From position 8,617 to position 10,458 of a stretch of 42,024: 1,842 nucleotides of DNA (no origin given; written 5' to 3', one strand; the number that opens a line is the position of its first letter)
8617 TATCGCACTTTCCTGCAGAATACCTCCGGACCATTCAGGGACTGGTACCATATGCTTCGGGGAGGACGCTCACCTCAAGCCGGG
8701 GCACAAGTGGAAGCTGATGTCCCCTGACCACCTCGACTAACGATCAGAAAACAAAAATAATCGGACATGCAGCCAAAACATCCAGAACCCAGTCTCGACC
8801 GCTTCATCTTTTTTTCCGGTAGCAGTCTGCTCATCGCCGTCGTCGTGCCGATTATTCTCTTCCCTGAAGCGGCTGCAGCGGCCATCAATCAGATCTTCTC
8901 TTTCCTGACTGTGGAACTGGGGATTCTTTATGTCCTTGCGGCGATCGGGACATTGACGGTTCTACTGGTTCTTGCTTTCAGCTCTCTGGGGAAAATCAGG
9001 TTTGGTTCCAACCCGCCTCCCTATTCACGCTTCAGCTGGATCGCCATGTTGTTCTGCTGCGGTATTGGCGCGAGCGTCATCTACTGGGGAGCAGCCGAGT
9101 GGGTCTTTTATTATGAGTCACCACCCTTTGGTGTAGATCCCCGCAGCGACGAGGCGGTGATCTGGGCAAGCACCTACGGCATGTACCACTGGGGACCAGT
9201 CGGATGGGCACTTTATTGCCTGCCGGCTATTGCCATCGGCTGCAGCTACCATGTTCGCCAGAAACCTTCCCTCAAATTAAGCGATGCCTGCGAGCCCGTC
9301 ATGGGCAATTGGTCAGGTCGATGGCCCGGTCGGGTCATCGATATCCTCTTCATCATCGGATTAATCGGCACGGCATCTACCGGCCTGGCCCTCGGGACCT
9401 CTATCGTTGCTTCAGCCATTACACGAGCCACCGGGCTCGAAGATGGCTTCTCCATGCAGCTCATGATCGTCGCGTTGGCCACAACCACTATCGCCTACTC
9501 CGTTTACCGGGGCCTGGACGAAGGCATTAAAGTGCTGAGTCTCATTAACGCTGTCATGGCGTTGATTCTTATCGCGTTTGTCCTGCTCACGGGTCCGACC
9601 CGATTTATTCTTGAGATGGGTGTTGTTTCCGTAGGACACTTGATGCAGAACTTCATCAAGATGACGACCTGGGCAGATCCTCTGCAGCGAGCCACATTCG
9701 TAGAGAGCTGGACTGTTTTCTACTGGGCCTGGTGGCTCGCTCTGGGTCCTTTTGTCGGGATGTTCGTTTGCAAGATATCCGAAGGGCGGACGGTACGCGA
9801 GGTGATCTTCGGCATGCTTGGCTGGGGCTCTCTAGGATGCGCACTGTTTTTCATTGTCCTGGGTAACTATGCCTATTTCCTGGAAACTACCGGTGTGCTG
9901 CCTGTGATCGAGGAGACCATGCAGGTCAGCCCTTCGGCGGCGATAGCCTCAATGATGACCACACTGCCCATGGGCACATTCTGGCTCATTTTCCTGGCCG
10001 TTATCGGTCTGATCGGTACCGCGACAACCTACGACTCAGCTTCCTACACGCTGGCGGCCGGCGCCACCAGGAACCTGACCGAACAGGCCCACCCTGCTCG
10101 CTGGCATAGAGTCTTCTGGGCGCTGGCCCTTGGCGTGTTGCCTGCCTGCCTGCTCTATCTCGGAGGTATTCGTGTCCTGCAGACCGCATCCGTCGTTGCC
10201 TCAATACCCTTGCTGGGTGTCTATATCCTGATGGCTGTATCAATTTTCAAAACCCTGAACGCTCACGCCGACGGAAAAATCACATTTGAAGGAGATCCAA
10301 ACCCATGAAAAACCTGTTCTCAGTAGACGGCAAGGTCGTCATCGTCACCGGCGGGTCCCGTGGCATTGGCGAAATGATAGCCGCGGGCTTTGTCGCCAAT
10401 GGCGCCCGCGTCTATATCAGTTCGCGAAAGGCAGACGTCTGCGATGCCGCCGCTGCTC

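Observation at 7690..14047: Translationally coupled six-gene operon matching no onium-compound pathway I know: di-iron membrane hydroxylase, BCCT, SDR, HSL esterase, PhyH dioxygenase, crotonase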

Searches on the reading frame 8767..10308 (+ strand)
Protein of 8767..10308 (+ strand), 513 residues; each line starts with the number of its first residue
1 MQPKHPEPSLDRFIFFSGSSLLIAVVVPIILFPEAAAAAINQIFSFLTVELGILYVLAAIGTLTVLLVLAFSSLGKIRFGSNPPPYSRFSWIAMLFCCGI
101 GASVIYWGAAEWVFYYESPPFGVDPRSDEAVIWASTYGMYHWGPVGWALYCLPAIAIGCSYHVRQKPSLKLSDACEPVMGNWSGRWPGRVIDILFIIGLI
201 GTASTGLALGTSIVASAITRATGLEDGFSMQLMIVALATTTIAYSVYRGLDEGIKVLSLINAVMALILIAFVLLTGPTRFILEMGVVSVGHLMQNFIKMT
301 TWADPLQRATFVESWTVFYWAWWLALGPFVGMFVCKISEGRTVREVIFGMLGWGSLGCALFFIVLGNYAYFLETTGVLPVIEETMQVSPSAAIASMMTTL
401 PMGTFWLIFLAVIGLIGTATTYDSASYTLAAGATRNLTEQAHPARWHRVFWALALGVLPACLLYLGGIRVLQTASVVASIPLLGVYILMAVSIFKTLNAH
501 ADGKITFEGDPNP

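Call 3: search_protein_families(library=pfam, proteins=[window:8767-10308:+])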
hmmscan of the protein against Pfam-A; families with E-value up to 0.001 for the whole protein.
window:8767-10308:+ (513 aa): 1 family
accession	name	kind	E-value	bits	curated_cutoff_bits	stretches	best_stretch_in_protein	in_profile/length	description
PF02028.23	BCCT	-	2.4e-136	455.5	27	1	14-498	1-483/485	BCCT, betaine/carnitine/choline family transporter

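Call 4: search_protein_families(library=ncbifam, proteins=[window:8767-10308:+])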
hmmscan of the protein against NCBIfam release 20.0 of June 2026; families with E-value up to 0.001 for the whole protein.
window:8767-10308:+ (513 aa): 5 families
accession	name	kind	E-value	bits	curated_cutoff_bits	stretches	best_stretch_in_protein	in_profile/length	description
TIGR00842.1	bcct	subfamily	7.2e-124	413.9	407.55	1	52-499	1-451/452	BCCT family transporter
NF002887.1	PRK03356.1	equivalog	1.4e-111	373.7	541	1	9-496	8-495/497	L-carnitine/gamma-butyrobetaine antiporter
NF007412.0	PRK09950.1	equivalog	5.5e-111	371.7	647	1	20-498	18-497/536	BCCT family transporter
NF047988.1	betaine_BCCT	equivalog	1.5e-100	337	650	1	15-498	3-482/483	glycine betaine uptake BCCT transporter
NF007399.1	PRK09928.1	subfamily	4.4e-78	262.9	695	1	5-499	6-500/675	choline BCCT transporter BetT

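Call 56: search_solved_structures(query=window:8767-10308:+, max_evalue=1e-20, show_alignments=2)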
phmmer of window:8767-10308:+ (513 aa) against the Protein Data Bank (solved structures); distinct sequences matched with E-value up to 1e-20: 20.
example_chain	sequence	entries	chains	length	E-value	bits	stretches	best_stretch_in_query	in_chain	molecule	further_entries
21fh_A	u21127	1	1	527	1.1e-140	473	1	7-499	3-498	DddT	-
21ff_A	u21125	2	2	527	1.8e-140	472.3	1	7-499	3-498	DddT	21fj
21fk_A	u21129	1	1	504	1.1e-139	469.8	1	7-498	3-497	DddT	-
21fi_D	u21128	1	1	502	7.8e-139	466.9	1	10-498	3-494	DddT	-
9vbn_A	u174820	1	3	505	3e-65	224.1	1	10-499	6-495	High-affinity choline transport protein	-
9vbp_A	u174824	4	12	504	3.3e-65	224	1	10-499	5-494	High-affinity choline transport protein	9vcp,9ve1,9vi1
4m8j_A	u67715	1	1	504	7.5e-65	222.8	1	32-500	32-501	L-carnitine/gamma-butyrobetaine antiporter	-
2wsw_A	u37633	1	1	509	1.6e-64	221.7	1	33-500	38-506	BCCT FAMILY BETAINE/CARNITINE/CHOLINE TRANSPORTER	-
3hfx_A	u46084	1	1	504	1.8e-64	221.5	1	31-496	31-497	L-carnitine/gamma-butyrobetaine antiporter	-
2wsx_A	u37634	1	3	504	1.2e-63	218.9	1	31-496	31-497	L-CARNITINE/GAMMA-BUTYROBETAINE ANTIPORTER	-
8zw8_A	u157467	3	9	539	1e-61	212.5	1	14-498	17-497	Trimethylamine transporter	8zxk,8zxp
3p03_A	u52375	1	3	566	8.5e-49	169.8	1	10-497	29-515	Glycine betaine transporter BetP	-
4doj_A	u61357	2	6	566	8.5e-49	169.8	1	10-497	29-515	Glycine betaine transporter BetP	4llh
4ain_A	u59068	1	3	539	1.1e-48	169.5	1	10-497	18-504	GLYCINE BETAINE TRANSPORTER BETP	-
2wit_A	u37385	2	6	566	1.3e-48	169.2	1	10-497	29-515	GLYCINE BETAINE TRANSPORTER BETP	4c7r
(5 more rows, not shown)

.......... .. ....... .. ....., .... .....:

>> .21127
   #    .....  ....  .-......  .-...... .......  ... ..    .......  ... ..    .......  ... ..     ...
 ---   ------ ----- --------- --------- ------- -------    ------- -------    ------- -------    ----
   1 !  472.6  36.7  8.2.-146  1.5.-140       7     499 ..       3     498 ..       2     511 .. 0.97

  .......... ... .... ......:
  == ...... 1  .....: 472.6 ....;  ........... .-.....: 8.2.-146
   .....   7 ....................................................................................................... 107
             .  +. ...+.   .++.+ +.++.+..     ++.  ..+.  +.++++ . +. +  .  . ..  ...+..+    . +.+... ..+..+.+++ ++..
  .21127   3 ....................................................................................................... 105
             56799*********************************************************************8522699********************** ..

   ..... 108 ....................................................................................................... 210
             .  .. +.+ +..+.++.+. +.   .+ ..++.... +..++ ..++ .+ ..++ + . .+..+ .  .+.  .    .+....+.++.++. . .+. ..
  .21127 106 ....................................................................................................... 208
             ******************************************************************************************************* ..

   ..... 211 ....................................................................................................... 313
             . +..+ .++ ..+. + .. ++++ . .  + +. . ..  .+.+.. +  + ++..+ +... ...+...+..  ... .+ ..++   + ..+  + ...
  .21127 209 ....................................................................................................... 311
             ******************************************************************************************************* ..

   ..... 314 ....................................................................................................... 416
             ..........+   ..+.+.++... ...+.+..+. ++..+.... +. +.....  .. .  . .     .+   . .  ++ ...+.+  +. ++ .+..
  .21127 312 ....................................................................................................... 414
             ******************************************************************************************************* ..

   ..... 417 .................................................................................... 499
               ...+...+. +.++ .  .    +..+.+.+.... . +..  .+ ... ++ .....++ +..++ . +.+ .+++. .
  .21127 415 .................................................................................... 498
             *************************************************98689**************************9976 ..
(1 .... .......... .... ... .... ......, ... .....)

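Call 84: list_cluster_members(proteins=[window:8767-10308:+, window:11096-12166:+, window:13262-14047:+, window:16533-17447:+, window:14034-15158:-])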
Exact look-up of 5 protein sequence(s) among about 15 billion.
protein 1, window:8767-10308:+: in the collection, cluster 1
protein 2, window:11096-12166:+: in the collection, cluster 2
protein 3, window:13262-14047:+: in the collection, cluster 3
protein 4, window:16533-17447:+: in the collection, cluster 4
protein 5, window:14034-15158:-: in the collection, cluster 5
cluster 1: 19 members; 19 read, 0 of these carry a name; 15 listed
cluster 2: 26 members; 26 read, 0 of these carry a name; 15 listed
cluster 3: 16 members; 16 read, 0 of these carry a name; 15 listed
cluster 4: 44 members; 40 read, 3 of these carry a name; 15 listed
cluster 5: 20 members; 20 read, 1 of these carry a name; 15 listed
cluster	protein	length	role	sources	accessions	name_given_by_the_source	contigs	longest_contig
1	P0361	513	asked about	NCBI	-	-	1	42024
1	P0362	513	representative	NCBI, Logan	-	-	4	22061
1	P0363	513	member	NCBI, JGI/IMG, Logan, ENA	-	-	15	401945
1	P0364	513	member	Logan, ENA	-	-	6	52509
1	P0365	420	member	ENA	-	-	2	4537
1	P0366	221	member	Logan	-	-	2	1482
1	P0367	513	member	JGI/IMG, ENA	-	-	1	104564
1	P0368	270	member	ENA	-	-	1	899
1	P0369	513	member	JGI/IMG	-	-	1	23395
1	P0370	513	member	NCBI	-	-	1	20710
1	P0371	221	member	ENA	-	-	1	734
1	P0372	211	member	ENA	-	-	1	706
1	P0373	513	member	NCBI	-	-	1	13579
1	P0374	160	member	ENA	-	-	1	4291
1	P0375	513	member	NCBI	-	-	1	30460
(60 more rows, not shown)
